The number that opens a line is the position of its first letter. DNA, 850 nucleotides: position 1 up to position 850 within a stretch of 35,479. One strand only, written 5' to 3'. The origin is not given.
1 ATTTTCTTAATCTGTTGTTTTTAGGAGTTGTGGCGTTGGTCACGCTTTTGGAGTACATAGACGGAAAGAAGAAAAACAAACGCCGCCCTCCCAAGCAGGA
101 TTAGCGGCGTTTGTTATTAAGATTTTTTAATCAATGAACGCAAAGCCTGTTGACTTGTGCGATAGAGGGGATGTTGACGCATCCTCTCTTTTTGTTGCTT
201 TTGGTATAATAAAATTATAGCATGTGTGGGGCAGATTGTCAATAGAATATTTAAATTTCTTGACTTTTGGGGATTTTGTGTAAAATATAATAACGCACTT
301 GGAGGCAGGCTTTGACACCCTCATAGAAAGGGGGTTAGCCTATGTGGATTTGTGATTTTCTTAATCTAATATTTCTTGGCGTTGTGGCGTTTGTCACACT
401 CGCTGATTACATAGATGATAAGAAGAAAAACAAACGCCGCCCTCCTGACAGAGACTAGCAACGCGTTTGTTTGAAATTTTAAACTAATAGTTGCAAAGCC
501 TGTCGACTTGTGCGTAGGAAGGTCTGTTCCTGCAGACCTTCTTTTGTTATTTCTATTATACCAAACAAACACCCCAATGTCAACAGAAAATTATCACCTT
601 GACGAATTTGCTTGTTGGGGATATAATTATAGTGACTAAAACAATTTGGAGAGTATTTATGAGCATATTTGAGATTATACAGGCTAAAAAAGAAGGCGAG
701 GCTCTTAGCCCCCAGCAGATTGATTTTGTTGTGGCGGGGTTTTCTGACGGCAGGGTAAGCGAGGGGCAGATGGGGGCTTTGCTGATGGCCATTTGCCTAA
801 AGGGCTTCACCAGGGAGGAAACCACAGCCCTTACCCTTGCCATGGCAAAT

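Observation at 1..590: Tandem type I toxin-antitoxin-like modules hidden below the ORF threshold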

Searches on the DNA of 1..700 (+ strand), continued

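Call 99: search_with_rna_model(model_id=R1, sources=[window, L001, L005, L007, L009, L011, L012, L013, L014, L016], max_evalue=1e-10, make_alignment=true)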
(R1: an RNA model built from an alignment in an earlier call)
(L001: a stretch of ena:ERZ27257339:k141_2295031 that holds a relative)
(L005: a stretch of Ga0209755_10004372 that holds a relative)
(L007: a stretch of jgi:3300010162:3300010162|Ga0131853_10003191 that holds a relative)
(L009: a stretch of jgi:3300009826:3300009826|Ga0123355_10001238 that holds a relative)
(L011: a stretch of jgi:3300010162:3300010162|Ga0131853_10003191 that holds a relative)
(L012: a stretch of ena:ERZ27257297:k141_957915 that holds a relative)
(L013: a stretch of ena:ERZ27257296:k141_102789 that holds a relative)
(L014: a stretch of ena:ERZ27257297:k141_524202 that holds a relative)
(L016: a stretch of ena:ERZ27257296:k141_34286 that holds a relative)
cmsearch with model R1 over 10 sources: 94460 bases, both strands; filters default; matches with E-value up to 1e-10: 17.
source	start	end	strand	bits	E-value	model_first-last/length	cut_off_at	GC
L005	3082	3206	-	121.9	3.4e-28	1-123/123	no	0.42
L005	2383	2506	-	118.2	2.9e-27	1-123/123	no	0.43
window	69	195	-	116.9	6.4e-27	1-123/123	no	0.43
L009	4457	4579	-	114.4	2.7e-26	1-123/123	no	0.45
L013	3082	3202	-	113.9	3.5e-26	1-123/123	no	0.41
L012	3082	3203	-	108.6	7.8e-25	1-123/123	no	0.43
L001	117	243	-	108.3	9.4e-25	1-123/123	no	0.43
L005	2729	2855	-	108.3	9.4e-25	1-123/123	no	0.43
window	423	548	-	107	2e-24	1-123/123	no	0.44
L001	469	594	-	107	2e-24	1-123/123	no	0.44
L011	3764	3889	-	105.4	4.9e-24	1-123/123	no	0.44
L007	4079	4221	-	99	2.1e-22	1-123/123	no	0.48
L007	3672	3813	-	98.3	3e-22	1-123/123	no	0.48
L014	1570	1692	-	98.1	3.5e-22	1-123/123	no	0.46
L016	2248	2368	-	95.8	1.3e-21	1-123/123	no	0.45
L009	4082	4211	-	95.1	2e-21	1-123/123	no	0.42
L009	3709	3838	-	94.8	2.4e-21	1-123/123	no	0.42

Alignment A13: 17 matches aligned to the model, 159 columns, each read 5' to 3' on its own strand. Consensus structure (alignment columns), stored with it:
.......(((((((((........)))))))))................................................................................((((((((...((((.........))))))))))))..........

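Call 112: search_with_rna_model(model_id=R1, source=L017, filters=off, max_evalue=10, show_alignments=2)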
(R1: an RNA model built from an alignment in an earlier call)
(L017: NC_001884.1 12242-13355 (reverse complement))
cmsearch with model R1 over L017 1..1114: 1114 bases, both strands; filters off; matches with E-value up to 10: 16.
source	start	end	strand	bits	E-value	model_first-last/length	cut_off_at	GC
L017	605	738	-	20.5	0.00015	1-123/123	no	0.47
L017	343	404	+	16.7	0.0014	1-123/123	no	0.23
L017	699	745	+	12.1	0.02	1-123/123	no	0.47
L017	338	381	-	9.9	0.07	1-123/123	no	0.25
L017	807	862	+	7.3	0.32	1-123/123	no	0.21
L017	843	862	-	6.5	0.49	1-123/123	no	0.1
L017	1037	1064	+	4.3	1.8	1-123/123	no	0.18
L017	763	841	-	4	2.1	1-123/123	no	0.23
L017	1043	1071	-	3.9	2.3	1-123/123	no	0.21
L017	407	491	-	2.9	4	1-123/123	no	0.38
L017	999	1017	-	2.7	4.6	1-123/123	no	0.21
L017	998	1017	+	2.5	5.2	1-123/123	no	0.25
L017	40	57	+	2.4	5.5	1-123/123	no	0.39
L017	217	271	-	1.4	9.5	1-123/123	no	0.36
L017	965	983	+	1.4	9.6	1-123/123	no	0.26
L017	966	983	-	1.4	9.9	1-123/123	no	0.28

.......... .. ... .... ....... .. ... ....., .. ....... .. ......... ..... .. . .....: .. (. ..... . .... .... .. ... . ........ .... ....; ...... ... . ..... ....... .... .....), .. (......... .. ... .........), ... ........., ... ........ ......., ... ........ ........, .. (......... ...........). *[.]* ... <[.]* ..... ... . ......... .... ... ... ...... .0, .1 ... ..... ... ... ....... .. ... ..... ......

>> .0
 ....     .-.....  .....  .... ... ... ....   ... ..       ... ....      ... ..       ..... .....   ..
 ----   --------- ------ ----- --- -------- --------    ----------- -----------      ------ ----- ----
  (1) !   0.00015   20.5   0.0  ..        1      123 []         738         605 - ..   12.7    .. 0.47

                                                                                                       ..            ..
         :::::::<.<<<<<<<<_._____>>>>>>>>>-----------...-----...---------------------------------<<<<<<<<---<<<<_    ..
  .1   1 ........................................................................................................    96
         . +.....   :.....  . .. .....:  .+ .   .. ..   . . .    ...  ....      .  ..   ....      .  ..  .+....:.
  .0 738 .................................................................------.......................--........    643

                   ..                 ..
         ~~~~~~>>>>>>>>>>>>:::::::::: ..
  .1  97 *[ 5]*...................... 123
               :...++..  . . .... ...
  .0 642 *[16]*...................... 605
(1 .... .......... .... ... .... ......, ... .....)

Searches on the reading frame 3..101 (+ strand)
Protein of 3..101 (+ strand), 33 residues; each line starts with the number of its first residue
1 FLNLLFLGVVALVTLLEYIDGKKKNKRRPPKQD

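Call 5: search_protein_families(library=pfam, proteins=[window:3-101:+], max_evalue=10)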
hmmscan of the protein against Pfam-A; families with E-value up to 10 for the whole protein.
seq(33 aa): 1 family
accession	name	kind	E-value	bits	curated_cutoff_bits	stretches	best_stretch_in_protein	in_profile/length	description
PF25471.1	TM_PetC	-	0.43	10.8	37.1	1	1-15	12-26/48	Iron-sulfur subunit PetC transmembrane anchor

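Call 7: search_protein_families(library=ncbifam, proteins=[window:3-101:+], max_evalue=10)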
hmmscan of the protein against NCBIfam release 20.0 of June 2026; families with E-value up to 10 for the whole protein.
seq(33 aa): 0 families
